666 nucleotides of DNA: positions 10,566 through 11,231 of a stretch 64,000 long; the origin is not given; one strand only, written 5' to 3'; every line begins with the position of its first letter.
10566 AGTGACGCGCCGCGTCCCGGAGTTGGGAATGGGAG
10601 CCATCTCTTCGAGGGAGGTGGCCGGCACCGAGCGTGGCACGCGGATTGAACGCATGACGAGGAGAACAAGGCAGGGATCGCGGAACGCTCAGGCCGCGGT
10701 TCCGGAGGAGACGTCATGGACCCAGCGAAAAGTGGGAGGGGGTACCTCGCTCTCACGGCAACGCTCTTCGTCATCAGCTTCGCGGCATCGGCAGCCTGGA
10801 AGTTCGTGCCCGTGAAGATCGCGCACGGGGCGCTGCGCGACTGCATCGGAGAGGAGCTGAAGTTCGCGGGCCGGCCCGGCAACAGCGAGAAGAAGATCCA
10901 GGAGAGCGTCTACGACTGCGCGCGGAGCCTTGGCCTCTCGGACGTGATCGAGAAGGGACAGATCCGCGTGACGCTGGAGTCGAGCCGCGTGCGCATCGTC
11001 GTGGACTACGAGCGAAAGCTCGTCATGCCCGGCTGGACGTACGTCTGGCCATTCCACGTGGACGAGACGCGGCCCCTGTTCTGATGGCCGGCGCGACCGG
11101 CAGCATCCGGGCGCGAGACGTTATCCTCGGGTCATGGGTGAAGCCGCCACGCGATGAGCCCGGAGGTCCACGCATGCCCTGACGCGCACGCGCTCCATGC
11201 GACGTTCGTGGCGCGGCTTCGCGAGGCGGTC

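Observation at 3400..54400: At least 20 genes are broken by single-base indels at G/C homopolymers, clustered in patches while long neighbouring genes are perfect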

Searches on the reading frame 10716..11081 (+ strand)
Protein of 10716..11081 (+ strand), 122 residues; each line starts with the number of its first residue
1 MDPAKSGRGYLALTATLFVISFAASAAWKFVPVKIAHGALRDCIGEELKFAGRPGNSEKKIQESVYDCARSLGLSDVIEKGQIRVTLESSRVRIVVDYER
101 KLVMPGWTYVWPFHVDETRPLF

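Call 59: find_encoding_contigs(protein=window:10716-11081:+, flank=10000, max_places=5)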
Protein window:10716-11081:+ (122 aa): 1 contig read that carries it; 1 place shown.
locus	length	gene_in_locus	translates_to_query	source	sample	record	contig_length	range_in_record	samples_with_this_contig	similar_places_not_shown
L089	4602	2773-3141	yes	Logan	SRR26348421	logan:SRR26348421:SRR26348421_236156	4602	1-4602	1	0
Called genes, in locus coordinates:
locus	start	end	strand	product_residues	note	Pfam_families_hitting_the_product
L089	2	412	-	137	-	?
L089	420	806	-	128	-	PF04430:DUF498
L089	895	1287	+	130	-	PF00392:GntR, PF13730:HTH_36 (faint)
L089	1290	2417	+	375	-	PF07853:DUF1648, PF19124:DUF5808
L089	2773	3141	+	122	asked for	-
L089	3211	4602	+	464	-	?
